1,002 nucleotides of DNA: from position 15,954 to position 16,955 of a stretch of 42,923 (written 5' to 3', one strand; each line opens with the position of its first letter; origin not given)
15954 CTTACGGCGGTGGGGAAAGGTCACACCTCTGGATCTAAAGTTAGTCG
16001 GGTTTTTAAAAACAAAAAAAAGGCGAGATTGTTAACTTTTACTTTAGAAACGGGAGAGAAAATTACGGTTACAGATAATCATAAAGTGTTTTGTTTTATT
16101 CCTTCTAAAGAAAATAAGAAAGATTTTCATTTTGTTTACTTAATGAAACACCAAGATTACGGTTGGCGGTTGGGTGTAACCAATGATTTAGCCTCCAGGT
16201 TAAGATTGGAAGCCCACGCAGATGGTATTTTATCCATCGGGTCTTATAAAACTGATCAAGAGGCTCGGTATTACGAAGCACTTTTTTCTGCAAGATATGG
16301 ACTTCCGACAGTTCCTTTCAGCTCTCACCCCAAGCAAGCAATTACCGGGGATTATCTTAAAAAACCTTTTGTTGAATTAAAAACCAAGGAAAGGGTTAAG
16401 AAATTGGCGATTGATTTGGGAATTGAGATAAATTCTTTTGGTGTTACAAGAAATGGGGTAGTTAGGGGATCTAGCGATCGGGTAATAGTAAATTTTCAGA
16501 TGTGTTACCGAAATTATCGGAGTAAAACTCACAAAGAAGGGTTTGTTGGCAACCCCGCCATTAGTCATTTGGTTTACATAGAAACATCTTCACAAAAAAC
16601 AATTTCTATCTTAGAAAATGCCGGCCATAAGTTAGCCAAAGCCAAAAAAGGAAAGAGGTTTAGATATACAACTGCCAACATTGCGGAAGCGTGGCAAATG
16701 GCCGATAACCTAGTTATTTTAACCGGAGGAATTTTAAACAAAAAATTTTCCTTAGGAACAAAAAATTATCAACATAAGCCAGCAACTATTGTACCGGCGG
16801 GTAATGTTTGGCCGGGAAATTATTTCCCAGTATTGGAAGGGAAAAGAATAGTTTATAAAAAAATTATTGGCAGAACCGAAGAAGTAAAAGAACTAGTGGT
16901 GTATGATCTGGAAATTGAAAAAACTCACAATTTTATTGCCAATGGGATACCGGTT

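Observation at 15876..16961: Motif-III intein whose endonuclease insert looks GIY-YIG-like rather than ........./HNH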

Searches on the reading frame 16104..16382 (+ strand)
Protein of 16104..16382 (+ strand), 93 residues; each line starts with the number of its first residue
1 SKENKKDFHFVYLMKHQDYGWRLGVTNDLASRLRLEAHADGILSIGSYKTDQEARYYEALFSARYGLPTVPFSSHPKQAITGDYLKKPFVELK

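Call 19: search_solved_structures(query=window:16104-16382:+, max_evalue=10, show_alignments=5)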
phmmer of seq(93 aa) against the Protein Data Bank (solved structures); distinct sequences matched with E-value up to 10: 1.
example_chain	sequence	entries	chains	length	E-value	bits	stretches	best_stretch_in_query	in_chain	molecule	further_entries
1zg2_A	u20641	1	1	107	0.28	15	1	9-40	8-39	Hypothetical UPF0213 protein BH0048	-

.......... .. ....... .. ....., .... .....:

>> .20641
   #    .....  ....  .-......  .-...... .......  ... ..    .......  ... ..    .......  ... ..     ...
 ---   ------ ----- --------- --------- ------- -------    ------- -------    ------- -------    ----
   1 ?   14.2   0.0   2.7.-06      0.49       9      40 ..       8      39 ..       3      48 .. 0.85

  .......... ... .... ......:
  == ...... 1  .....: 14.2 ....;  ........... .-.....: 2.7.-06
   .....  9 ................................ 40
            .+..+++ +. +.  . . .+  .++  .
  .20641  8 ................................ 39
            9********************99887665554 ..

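Call 20: search_protein_families(library=pfam, proteins=[window:16104-16337:+], max_evalue=10)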
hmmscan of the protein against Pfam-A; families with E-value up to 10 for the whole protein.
seq(78 aa): 0 families

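Call 37: search_solved_structures(query=A2, max_evalue=10, show_alignments=5)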
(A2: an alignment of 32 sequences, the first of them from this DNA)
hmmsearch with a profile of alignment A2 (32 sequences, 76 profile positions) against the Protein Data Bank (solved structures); distinct sequences matched with E-value up to 10: 4.
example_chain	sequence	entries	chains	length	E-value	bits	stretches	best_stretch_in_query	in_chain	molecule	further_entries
1zg2_A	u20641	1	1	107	0.0086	19.1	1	8-36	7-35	Hypothetical UPF0213 protein BH0048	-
1ywl_A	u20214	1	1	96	0.18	14.9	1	4-36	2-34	Hypothetical UPF0213 protein EF2693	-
3b7j_A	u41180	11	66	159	1.4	12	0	9-26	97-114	(3R)-hydroxymyristoyl-acyl carrier protein dehydratase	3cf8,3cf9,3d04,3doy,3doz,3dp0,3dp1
2gll_A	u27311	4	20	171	1.8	11.7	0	9-26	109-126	(3R)-hydroxymyristoyl-acyl carrier protein dehydratase | 3-hydroxyacyl-[acyl-carrier-protein] dehydratase FabZ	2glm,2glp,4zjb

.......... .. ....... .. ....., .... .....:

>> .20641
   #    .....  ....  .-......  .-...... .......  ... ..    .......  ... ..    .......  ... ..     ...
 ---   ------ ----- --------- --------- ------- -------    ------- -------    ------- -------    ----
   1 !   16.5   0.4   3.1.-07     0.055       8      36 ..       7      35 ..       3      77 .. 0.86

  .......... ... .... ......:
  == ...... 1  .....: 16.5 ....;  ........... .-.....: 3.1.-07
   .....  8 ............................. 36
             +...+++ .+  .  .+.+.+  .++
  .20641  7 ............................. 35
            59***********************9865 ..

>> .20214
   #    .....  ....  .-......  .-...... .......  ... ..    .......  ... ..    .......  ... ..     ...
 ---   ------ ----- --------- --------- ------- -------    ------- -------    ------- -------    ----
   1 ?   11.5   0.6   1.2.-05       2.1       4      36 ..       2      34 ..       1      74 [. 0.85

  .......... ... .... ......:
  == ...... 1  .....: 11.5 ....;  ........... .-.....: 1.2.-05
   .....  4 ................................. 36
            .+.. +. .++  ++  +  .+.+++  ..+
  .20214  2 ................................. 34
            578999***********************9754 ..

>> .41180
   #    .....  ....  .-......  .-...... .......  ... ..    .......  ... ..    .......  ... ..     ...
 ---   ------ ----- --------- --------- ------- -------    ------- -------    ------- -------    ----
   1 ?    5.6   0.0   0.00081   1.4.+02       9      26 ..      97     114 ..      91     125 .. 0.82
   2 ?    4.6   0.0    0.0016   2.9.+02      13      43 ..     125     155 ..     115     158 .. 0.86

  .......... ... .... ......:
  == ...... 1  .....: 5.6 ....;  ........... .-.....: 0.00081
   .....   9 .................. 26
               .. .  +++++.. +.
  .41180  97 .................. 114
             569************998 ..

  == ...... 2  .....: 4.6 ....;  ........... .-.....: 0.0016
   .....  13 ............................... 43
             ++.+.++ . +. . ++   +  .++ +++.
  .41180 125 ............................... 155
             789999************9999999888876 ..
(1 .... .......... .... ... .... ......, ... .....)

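Call 48: search_protein_families(library=pfam, alignment_id=A2, max_evalue=10)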
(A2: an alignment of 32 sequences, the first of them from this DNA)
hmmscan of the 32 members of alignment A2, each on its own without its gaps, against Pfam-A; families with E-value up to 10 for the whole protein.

A. member 1, seq(75 aa): 0 families

B. families by the number of members that match (of 32 scanned): 9 families
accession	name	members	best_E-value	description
PF01541.30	GIY-YIG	5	0.019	GIY-YIG catalytic domain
PF10977.13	DUF2797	2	0.0092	Protein of unknown function (DUF2797)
PF05868.16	Rotavirus_VP7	1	0.046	Rotavirus major outer capsid protein VP7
PF02918.20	Pertussis_S2S3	1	0.049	Pertussis toxin, subunit 2 and 3, C-terminal domain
PF18438.7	Glyco_hydro_38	1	0.066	Glycosyl hydrolases family 38 C-terminal domain 1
PF15543.11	Ntox5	1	0.067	Bacterial toxin 5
PF09366.15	DUF1997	1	0.072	Protein of unknown function (DUF1997)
PF13455.12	MUG113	1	0.11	Meiotically up-regulated gene 113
PF14657.12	Arm-DNA-bind_4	1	0.15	Arm DNA-binding domain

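Call 56: find_homologous_proteins(query=A2, max_evalue=0.01)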
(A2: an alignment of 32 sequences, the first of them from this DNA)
Query A2 (32 sequences): 206 candidates shared short words with the query, none scored E <= 0.01.

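Call 78: find_related_loci(query=A5, collection=genome_contigs, flank=4000)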
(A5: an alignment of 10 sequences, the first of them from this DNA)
Query A5 (75 aa) in genome_contigs; peptide patterns used: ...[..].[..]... (x = any residue, [..] = any of these).
42 stretches matched a pattern; 39 encode a relative of the query (tblastn E <= 1e-3); 39 distinct loci.
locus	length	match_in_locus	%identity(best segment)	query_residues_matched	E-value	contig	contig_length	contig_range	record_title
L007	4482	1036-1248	63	5-75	3e-29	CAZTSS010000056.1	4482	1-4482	MAG TPA_asm: uncultured Candidatus Saccharibacteria bacterium isolate SRP239243_co2_16 genome assembly, contig: NODE_338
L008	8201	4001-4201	60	5-71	1e-26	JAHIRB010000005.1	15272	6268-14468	MAG: Patescibacteria group bacterium isolate MM_PC_MetaG.mb.11 MM_PC_MetaG.mb.11_k141_241147, whole genome shotgun seque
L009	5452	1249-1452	57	5-72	1e-25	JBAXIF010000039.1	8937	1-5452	MAG: Candidatus Falkowbacteria bacterium isolate ELA342 MAG342_39, whole genome shotgun sequence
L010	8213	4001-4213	55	1-71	2e-25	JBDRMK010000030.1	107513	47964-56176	MAG: Patescibacteria group bacterium isolate MEGAHIT-group-1.828 k141_5249805, whole genome shotgun sequence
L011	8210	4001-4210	56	1-71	4e-25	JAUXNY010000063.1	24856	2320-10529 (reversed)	MAG: Candidatus Aquicultor sp. isolate C1_metabat.bin.19 C1_k141_213884, whole genome shotgun sequence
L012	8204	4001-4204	59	4-71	5e-25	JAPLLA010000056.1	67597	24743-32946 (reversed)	MAG: Candidatus Saganbacteria bacterium isolate LacPavin_0419_WC90_MAG_42_8 LacPavin_0419_WC90_scaffold_146089, whole ge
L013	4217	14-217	60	4-71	1e-24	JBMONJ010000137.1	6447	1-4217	MAG: Candidatus Omnitrophota bacterium isolate Betzabe_MAG073 MAG073_137, whole genome shotgun sequence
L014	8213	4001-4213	54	1-71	1e-24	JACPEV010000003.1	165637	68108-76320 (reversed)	MAG: Candidatus Curtissbacteria bacterium isolate NC_groundwater_344_Ag_B-0.1um_41_20 GD18-4_B1_scaffold_129096, whole g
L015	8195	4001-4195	55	7-71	1e-24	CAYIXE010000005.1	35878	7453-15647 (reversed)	MAG TPA_asm: uncultured Gammaproteobacteria bacterium isolate ERP119705_co7_214 genome assembly, contig: NODE_945_length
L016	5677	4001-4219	53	1-73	3e-24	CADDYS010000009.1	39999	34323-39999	unidentified bacterium isolate 10 genome assembly, contig: NODE_517_length_39999_cov_18.893509, whole genome shotgun seq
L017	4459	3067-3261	54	7-71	6e-24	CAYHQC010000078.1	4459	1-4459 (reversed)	MAG TPA_asm: uncultured Gammaproteobacteria bacterium isolate ERP119705_co15_352 genome assembly, contig: NODE_27107_len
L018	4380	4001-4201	54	5-71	7e-24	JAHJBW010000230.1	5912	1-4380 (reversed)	MAG: Candidatus Margulisiibacteriota bacterium isolate Modern_marine.mb.277 Modern_marine.mb.277_k141_2438721, whole gen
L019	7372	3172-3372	54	5-71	1e-23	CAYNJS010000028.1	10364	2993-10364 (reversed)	MAG TPA_asm: uncultured Gammaproteobacteria bacterium isolate SRP167671_co2_162 genome assembly, contig: NODE_8219_lengt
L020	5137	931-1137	54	3-71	2e-23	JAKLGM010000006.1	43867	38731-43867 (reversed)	MAG: Patescibacteria group bacterium isolate RA.bin4 RA.bin4_6, whole genome shotgun sequence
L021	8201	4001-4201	57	5-71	2e-23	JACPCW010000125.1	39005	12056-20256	MAG: Candidatus Rokuibacteriota bacterium isolate NC_groundwater_293_Ag_S-0.65um_70_13 S6_GD2017_2_S65_scaffold_629, who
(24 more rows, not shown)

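Call 86: find_related_loci(query=A5, collection=viral_contigs, flank=4000)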
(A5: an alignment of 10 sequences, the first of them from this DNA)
Query A5 (75 aa) in viral_contigs; peptide patterns used: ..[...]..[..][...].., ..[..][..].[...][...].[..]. (x = any residue, [..] = any of these).
53 stretches matched a pattern, but none encodes a relative of the query by tblastn (E <= 1e-3).

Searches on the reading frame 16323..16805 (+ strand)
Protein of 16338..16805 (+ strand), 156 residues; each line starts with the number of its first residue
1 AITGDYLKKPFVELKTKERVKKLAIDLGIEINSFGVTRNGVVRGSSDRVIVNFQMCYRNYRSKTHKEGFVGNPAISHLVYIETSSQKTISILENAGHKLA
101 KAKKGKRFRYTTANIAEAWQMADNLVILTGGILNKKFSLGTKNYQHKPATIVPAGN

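Call 20: search_protein_families(library=pfam, proteins=[window:16338-16805:+], max_evalue=10)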
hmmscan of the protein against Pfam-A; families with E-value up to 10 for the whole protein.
seq(156 aa): 1 family
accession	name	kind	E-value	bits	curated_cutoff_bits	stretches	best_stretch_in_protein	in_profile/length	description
PF17067.10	RPS31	-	0.19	12.4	32.5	1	43-114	6-74/99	Ribosomal protein S31e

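Call 82: search_protein_families(library=pfam, alignment_id=A6, max_evalue=10)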
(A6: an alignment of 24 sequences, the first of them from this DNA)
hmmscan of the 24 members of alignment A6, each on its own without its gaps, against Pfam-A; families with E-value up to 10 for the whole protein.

A. member 1, seq(156 aa): 1 family
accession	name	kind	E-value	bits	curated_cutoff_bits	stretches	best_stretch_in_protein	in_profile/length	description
PF17067.10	RPS31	-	0.19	12.3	32.5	1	48-119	6-74/99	Ribosomal protein S31e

B. families by the number of members that match (of 24 scanned): 27 families (the first 25 are shown)
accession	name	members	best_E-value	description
PF15658.11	Latrotoxin_C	2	0.0083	Latrotoxin C-terminal domain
PF02817.22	E3_binding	2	0.045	e3 binding domain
PF04760.21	IF2_N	2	0.046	Translation initiation factor IF-2, N-terminal region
PF21778.2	DUF6873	1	0.007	Family of unknown function (DUF6873)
PF01348.27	Intron_maturas2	1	0.016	Type II intron maturase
PF15944.10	DUF4752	1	0.022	Domain of unknown function (DUF4752)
PF07508.19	Recombinase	1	0.023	Recombinase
PF13670.12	PepSY_2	1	0.039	Peptidase propeptide and YPEB domain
PF17165.9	DUF5121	1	0.039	Domain of unknown function (DUF5121)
PF07592.17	DDE_Tnp_ISAZ013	1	0.04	Rhodopirellula transposase DDE domain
PF07889.17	DUF1664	1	0.053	Protein of unknown function (DUF1664)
PF14251.12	PterinBD-DUF4346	1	0.053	PterinBD-DUF4346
PF16583.11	ZirS_C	1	0.066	Zinc-regulated secreted antivirulence protein C-terminal domain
PF00627.37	UBA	1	0.068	UBA/TS-N domain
PF05648.19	PEX11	1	0.07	Peroxisomal biogenesis factor 11 (PEX11)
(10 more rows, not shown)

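Call 83: search_solved_structures(query=A6, max_evalue=10, show_alignments=2)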
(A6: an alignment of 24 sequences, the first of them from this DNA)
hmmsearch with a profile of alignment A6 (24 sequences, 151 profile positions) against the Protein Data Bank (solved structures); distinct sequences matched with E-value up to 10: 10.
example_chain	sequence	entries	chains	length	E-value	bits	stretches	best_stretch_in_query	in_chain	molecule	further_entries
6cdb_A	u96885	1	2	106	0.053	16.3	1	73-128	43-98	ArsR family transcriptional regulator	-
1r1u_A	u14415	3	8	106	0.083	15.7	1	73-128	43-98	repressor protein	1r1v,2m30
2kjb_A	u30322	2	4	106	0.083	15.7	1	73-128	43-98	CzrA protein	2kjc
6cda_A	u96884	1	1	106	0.084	15.7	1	73-128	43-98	ArsR family transcriptional regulator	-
4ggg_A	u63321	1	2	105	0.11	15.2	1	73-128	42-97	Repressor protein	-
8yn1_A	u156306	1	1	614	0.27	14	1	8-51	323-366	Protein EDS1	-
8yn0_B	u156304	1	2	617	0.27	14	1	8-51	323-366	Protein EDS1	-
7xdd_B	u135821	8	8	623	0.27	14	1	8-51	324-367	Protein EDS1 | Isoform 1 of Protein EDS1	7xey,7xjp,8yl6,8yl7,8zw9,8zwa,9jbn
8fjf_A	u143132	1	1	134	0.8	12.5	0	109-131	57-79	H10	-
6mtz_A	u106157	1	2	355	1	12.2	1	28-83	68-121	HepC.19480.a.B1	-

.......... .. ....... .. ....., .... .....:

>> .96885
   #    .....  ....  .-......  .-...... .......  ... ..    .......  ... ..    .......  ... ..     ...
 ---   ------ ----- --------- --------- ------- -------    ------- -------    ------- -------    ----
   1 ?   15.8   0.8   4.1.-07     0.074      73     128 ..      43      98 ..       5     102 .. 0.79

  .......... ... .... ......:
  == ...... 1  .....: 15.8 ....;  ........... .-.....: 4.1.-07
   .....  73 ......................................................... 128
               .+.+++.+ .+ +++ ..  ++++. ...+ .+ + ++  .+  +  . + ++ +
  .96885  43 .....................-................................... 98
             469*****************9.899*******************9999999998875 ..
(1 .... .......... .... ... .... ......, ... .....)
